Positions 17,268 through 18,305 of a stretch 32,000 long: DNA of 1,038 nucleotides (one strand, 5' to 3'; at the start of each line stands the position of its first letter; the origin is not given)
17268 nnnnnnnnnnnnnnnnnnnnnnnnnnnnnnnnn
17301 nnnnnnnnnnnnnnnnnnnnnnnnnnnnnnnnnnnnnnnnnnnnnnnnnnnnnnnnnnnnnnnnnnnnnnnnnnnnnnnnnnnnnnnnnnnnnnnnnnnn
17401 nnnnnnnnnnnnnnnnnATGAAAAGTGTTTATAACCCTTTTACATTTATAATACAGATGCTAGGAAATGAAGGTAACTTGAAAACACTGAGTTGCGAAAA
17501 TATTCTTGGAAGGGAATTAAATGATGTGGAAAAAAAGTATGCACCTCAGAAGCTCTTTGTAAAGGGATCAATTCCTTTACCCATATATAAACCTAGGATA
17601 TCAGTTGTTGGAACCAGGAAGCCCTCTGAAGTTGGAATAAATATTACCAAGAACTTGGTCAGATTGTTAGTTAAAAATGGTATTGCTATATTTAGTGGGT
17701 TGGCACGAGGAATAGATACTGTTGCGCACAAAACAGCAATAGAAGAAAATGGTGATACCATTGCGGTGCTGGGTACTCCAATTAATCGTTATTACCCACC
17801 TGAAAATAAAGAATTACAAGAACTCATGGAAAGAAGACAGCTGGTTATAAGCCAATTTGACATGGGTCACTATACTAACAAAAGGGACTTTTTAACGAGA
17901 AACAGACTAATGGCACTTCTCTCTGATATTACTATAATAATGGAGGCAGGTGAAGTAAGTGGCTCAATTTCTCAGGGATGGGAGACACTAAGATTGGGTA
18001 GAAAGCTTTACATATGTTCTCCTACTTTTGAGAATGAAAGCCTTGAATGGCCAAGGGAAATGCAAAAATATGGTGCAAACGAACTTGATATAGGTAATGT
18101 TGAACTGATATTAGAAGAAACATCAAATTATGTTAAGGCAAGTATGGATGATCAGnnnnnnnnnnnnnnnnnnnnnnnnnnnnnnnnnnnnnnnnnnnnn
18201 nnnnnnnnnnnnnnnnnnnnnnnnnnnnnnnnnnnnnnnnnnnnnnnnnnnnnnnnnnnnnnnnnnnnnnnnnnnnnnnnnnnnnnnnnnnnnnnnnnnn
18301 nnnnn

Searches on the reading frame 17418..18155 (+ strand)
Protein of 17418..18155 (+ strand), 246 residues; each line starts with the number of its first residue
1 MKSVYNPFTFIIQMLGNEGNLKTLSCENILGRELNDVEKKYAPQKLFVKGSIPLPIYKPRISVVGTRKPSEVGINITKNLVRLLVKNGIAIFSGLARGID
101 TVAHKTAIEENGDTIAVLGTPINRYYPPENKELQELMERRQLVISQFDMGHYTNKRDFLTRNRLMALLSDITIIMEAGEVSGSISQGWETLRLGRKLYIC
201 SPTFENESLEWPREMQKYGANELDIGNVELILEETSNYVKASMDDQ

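Call 3: search_protein_families(library=pfam, proteins=[window:17418-18155:+], max_evalue=1)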
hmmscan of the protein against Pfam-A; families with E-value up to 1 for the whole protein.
window:17418-18155:+ (246 aa): 4 families
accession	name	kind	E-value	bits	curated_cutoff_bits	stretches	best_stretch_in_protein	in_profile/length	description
PF02481.21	DNA_processg_A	-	3.3e-49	167.4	29.6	1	40-221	25-208/212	DNA recombination-mediator protein A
PF18306.6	LDcluster4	-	0.00088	19.4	26.3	1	59-177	2-102/151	SLOG cluster4 family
PF18185.7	STALD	-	0.012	15.5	24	1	34-102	6-64/211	Sir2- and TIR-associating SLOG family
PF15413.13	PH_11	-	0.13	13.2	30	1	134-217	15-100/101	Pleckstrin homology domain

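Call 4: search_protein_families(library=padloc, proteins=[window:17418-18155:+], max_evalue=1)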
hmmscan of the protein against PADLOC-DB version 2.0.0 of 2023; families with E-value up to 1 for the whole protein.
window:17418-18155:+ (246 aa): 3 families
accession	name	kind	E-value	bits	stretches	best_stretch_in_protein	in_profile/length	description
PDLC03961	ShosA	-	7.9e-69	230.2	1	38-223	95-282/303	-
PDLC03927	PsyrA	-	5.8e-24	82.9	1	39-203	113-276/398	-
PDLC02997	ShosA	-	4.4e-21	73.4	1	33-184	108-257/327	-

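Call 5: search_protein_families(library=ncbifam, proteins=[window:17418-18155:+], max_evalue=1)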
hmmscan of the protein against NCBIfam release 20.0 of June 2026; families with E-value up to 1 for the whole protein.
window:17418-18155:+ (246 aa): 5 families
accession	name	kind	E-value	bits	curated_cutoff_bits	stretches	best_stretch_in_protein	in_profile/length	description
TIGR00732.1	dprA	equivalog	8e-44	149.5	191.15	1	42-223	29-210/220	DNA-processing protein DprA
NF008007.0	PRK10736.1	equivalog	5.4e-31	108.1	495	1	40-234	90-282/374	DNA-protecting protein DprA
TIGR00725.1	TIGR00725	hypoth_equivalog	0.0098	15.3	106.9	1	61-119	4-62/159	TIGR00725 family protein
NF041125.1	deph_CoA_kin_Thcocales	equivalog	0.1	12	300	1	43-93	16-66/176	GTP-dependent dephospho-CoA kinase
NF002248.0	PRK01160.1-3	equivalog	0.15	11.6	300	1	33-93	12-70/180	hypothetical protein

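Call 23: search_solved_structures(query=window:17418-18155:+, max_evalue=0.001, show_alignments=2)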
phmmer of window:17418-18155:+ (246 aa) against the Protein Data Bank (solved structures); distinct sequences matched with E-value up to 0.001: 7.
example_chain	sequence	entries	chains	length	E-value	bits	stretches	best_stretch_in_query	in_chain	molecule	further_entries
3uqz_A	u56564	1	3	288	9.3e-25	90.7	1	41-199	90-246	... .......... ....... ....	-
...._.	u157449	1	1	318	1.1e-19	74.1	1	34-193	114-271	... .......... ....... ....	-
9vzo_A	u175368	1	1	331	1.1e-19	74.1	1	34-193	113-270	DprA-like antitoxin protein ShosA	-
5mll_A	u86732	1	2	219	5.6e-19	71.8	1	40-208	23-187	DNA processing chain A (DprA)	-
4ljr_A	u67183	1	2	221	5.6e-19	71.8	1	40-208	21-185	DNA processing chain A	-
4ljk_A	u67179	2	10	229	6.2e-19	71.6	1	40-208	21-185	DNA processing chain A (DprA)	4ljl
3maj_A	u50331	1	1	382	1.3e-17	67.3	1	56-200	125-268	DNA processing chain A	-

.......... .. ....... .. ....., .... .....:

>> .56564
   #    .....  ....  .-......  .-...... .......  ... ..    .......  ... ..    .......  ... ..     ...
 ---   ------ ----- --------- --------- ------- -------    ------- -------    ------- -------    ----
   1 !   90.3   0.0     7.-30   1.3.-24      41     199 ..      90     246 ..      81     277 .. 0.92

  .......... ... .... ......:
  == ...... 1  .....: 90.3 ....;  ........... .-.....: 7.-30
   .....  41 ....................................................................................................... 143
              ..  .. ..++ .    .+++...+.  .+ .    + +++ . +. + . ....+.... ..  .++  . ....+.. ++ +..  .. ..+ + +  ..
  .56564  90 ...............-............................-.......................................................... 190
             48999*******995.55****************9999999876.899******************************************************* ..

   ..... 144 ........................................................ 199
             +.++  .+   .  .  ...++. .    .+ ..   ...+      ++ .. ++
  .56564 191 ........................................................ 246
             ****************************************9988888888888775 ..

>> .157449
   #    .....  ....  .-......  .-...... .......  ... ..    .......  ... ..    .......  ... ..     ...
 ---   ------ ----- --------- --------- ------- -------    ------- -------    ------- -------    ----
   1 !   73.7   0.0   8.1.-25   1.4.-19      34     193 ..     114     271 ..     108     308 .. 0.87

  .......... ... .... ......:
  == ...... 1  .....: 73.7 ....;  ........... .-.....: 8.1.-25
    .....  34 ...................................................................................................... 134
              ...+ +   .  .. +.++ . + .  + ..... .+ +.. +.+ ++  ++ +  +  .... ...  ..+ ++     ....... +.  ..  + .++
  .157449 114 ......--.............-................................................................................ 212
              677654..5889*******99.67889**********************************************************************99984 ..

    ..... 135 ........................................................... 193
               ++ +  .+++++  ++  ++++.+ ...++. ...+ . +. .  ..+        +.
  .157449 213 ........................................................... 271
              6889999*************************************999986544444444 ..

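Call 71: find_homologous_proteins(query=window:17457-18155:+, max_evalue=1e-10)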
Query window:17457-18155:+ (233 aa): 4624 proteins with E <= 1e-10 among 4844 candidates; the best 120 are listed.
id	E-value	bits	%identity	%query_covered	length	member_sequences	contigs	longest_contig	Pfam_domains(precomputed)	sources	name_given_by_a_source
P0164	1.1e-148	511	100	100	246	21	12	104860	PF02481.22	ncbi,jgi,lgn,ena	jgi:DNA processing protein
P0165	5.4e-133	459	89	100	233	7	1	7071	PF02481.22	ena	-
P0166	3.8e-78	280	62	87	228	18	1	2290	PF02481.22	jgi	jgi:DNA processing protein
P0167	1.4e-77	278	60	88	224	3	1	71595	PF02481.22,PF18306.7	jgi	jgi:DNA processing protein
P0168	2.7e-77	277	58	92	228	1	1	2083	PF02481.22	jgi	-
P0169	3.2e-77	277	61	92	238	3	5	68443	PF02481.22,PF18306.7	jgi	jgi:DNA processing protein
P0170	3.3e-77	277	59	88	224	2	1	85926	PF02481.22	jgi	jgi:DNA processing protein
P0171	5.2e-77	276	58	92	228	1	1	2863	PF02481.22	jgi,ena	-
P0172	1.1e-76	275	57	93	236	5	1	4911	PF02481.22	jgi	-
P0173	4.4e-76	273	57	92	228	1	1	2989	PF02481.22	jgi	jgi:DNA processing protein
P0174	1.2e-74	269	56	91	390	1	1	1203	PF02481.22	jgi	jgi:DNA processing protein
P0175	3.6e-73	264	55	92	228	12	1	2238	PF02481.22,PF18306.7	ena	-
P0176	6.1e-73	263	54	92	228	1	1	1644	PF02481.22,PF18306.7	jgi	-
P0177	4.5e-72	260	54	92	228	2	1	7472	PF02481.22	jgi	-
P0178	6.1e-72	260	58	87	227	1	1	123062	PF02481.22,PF18306.7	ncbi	ncbi:MAG: DNA-processing protein DprA [Conexivisphaerales archaeon]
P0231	6.0e-66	240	53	87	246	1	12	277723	PF02481.22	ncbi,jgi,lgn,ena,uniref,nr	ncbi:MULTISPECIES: DNA-processing protein DprA [unclassified Archaeoglobus]|jgi:DNA processing prote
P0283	4.7e-64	234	53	86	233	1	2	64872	PF02481.22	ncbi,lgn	ncbi:MAG: DNA-processing protein DprA [Nitrosotalea sp.]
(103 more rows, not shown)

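Call 72: find_encoding_contigs(protein=P0231, flank=6000, max_places=2)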
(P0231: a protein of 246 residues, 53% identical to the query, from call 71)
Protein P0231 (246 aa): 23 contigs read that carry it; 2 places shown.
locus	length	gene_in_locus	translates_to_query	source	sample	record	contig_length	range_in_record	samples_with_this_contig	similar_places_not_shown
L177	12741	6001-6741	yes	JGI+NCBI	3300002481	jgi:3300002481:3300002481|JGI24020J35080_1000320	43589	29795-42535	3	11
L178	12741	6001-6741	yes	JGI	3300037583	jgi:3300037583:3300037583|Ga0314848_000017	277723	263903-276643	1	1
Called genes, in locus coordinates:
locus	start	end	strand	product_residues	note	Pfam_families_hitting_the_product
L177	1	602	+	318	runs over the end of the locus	PF13207:AAA_17, PF13238:AAA_18, PF13671:AAA_33 (faint), PF01877:RNA_binding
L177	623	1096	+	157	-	PF01947:Rv2949c-like, PF07702:UTRA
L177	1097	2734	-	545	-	-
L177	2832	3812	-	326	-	PF08271:Zn_Ribbon_TF, PF00382:TFIIB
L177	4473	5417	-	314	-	-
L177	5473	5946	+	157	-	-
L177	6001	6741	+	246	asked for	PF02481:DNA_processg_A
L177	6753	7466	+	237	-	-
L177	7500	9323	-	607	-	PF05478:Prominin (faint)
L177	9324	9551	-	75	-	-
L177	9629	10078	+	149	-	-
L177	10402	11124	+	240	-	PF00902:TatC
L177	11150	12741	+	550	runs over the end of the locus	PF00501:AMP-binding, PF13193:AMP-binding_C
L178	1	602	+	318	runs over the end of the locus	PF13207:AAA_17, PF13238:AAA_18, PF13671:AAA_33 (faint), PF01877:RNA_binding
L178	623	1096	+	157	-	PF01947:Rv2949c-like, PF07702:UTRA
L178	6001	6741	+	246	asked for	PF02481:DNA_processg_A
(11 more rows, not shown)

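Call 73: find_encoding_contigs(protein=P0283, flank=6000, max_places=2)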
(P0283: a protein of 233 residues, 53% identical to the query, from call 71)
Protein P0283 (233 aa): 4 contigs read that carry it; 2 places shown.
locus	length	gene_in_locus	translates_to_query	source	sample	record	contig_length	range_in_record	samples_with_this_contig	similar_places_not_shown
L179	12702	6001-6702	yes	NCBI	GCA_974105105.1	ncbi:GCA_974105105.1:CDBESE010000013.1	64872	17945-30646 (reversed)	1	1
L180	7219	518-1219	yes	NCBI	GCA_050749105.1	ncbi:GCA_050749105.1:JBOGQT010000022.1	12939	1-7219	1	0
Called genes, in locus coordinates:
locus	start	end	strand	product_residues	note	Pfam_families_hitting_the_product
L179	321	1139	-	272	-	PF03447:NAD_binding_3, PF01958:Asp_DH_C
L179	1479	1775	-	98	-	PF02661:Fic (weak)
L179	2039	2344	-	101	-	-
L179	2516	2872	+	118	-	-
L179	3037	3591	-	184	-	-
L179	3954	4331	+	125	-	-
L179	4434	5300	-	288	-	-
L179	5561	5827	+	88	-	-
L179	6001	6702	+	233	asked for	PF02481:DNA_processg_A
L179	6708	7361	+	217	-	-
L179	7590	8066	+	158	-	-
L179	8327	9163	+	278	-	PF00571:CBS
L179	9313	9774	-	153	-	PF00571:CBS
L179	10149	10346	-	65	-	-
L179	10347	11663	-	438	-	PF13520:AA_permease_2, PF00324:AA_permease, PF13906:AA_permease_C (weak)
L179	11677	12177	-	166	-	PF10061:DUF2299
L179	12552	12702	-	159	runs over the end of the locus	PF00160:Pro_isomerase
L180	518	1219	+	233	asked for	PF02481:DNA_processg_A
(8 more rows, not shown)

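Call 82: predict_structure(alignment_id=A5)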
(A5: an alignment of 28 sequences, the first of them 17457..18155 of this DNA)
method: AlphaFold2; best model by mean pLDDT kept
length: 233 residues; sequences in the alignment: 28
mean_pLDDT: 91.9   pTM: 0.89
mean pLDDT of the five models: 91.9, 91.7, 91.5, 90.7, 90.2
residues with pLDDT >= 90: 198; 70-90: 18; 50-70: 6; < 50: 11
segments of 3 or more residues with pLDDT < 50: 1-4, 227-233
pLDDT, mean of each block of 10 residues (from residue 1): 64 96 96 96 95 96 97 96 98 98 98 97 98 96 96 97 92 97 95 94 97 82 58 42
secondary structure, 60 per line:
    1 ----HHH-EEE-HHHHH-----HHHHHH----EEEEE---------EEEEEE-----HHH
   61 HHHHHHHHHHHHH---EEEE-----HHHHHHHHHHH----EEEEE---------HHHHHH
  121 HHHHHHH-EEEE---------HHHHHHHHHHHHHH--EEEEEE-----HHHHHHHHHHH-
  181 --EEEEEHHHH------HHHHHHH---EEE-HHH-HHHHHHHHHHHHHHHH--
elements in order: E9-11 H13-17 H23-28 E33-37 E47-52 H58-73 E77-80 H86-96 E101-105 H115-127 E129-132 H142-155 E158-163 H169-179 E183-187 H188-191 H198-204 E208-210 H216-231

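Call 86: fold_search(model_id=the predicted structure, library=pdb)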
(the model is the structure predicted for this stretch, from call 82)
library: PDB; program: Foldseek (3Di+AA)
matches with E <= 10: 1660; with E <= 0.001: 66
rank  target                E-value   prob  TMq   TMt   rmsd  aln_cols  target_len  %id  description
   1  3uqz_C                1.8e-17  1.00  0.77  0.64   3.5       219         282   30  X-ray structure of DNA processing protein A (DprA) from Streptococcus pneumoniae (released 2012-08-29)
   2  3uqz_A                2.4e-17  1.00  0.76  0.64   3.5       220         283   30  X-ray structure of DNA processing protein A (DprA) from Streptococcus pneumoniae (released 2012-08-29)
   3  5mll_B                1.0e-16  1.00  0.77  0.82   3.0       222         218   26  Structure of HpDprA at 1.9 Angstroms resolution (released 2017-12-20)
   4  4ljk_G                1.5e-16  1.00  0.74  0.80   4.0       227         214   26  Structural insights into the unique single-stranded DNA binding mode of DNA processing protein A from Helicobacter pyl (released 2014-01-01)
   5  5mll_A                1.9e-16  1.00  0.78  0.83   2.9       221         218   28  Structure of HpDprA at 1.9 Angstroms resolution (released 2017-12-20)
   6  4ljk_D                1.9e-16  1.00  0.76  0.82   3.1       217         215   29  Structural insights into the unique single-stranded DNA binding mode of DNA processing protein A from Helicobacter pyl (released 2014-01-01)
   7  4ljl_A                2.3e-16  1.00  0.77  0.81   3.1       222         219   28  Structural insights into the unique single-stranded DNA binding mode of DNA processing protein A from Helicobacter pyl (released 2014-01-01)
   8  3uqz_B                2.5e-16  1.00  0.76  0.64   3.5       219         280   30  X-ray structure of DNA processing protein A (DprA) from Streptococcus pneumoniae (released 2012-08-29)
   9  4ljk_B                4.7e-16  1.00  0.77  0.83   3.0       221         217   29  Structural insights into the unique single-stranded DNA binding mode of DNA processing protein A from Helicobacter pyl (released 2014-01-01)
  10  4ljr_A                6.8e-16  1.00  0.75  0.82   3.1       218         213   30  Structural insights into the unique single-stranded DNA binding mode of DNA processing protein A from Helicobacter pyl (released 2014-01-01)
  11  4ljk_A                8.6e-16  1.00  0.77  0.82   3.0       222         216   30  Structural insights into the unique single-stranded DNA binding mode of DNA processing protein A from Helicobacter pyl (released 2014-01-01)
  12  4ljk_F                6.5e-15  1.00  0.78  0.82   3.0       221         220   28  Structural insights into the unique single-stranded DNA binding mode of DNA processing protein A from Helicobacter pyl (released 2014-01-01)
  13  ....                  9.3e-15  1.00  0.74  0.57   3.5       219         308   26  structure of ShosA from E.coli APEC O1 (released 2025-04-09)
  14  3maj                  1.0e-13  1.00  0.74  0.50   3.3       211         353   26  Crystal structure of putative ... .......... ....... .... from Rhodopseudomonas palustris CGA009 (released 2010-05-12)
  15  2iz5_C                8.8e-08  1.00  0.54  0.77   3.3       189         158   16  FUNCTION AND STRUCTURE OF THE MOLYBDENUM COFACTOR CARRIER PROTEIN MCP FROM CHLAMYDOMONAS REINHARDTII (released 2006-07-26)
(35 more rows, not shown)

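Call 91: search_protein_families(library=padloc, proteins=[L179:6708-7358:+, L179:6001-6699:+], max_evalue=0.001)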
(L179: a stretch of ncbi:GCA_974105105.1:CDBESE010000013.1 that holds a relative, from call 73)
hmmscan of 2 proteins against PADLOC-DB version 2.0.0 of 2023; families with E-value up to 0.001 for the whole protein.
L179:6708-7358:+ (217 aa): 1 family
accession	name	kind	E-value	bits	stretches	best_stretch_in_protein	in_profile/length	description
PDLC03962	ShosT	-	2.1e-20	71.6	1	20-194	37-215/237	-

L179:6001-6699:+ (233 aa): 3 families
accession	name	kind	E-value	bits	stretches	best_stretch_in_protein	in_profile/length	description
PDLC03961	ShosA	-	2.8e-76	254.7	1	22-220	90-291/303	-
PDLC03927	PsyrA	-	2.8e-24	84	1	30-192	115-276/398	-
PDLC02997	ShosA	-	2.9e-19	67.5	1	30-185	114-269/327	-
